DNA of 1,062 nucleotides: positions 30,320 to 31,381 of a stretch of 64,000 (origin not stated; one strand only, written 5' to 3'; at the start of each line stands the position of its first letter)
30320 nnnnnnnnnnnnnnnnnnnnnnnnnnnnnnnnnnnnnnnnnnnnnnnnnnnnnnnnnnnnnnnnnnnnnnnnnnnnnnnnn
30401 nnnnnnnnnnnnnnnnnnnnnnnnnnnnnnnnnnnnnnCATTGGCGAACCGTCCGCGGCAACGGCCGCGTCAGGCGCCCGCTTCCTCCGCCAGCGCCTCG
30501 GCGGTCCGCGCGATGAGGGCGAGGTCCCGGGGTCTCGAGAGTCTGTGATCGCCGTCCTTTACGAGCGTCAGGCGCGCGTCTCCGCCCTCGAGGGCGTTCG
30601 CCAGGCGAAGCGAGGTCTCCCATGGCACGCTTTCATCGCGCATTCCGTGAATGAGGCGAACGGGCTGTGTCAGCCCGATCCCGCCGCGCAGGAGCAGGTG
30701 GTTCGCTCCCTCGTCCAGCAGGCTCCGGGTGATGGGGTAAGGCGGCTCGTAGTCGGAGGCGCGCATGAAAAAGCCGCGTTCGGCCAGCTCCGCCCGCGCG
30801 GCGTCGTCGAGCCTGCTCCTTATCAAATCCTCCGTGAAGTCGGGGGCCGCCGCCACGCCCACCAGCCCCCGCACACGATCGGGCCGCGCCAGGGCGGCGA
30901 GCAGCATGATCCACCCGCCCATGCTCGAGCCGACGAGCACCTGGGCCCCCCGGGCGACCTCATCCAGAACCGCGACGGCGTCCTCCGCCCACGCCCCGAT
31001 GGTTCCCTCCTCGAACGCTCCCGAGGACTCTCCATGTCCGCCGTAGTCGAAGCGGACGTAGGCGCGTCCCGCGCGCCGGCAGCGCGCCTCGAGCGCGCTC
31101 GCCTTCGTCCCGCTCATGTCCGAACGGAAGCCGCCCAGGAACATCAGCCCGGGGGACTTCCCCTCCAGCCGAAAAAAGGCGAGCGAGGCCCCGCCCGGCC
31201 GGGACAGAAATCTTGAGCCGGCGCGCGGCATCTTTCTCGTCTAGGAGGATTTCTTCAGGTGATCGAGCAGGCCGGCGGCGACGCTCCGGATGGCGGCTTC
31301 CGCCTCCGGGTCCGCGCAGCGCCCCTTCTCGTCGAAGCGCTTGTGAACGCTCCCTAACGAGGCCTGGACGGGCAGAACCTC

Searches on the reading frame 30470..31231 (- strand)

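Call 50: search_protein_families(library=pfam, proteins=[window:30470-31231:-], max_evalue=0.00001)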
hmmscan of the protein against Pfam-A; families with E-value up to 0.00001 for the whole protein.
window:30470-31231:- (253 aa): 4 families
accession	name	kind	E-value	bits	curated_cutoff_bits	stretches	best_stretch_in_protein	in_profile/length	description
PF00561.26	Abhydrolase_1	-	2.1e-13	51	25.8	1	53-138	25-117/245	alpha/beta hydrolase fold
PF12146.15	Hydrolase_4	-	1.7e-12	47.6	27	1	50-135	26-116/239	Serine aminopeptidase, S33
PF12697.13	Abhydrolase_6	-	5.4e-10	40.7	26.3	1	52-237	25-214/217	Alpha/beta hydrolase family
PF00326.27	Peptidase_S9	-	2.2e-08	34.3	22.6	1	53-236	12-194/213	Prolyl oligopeptidase family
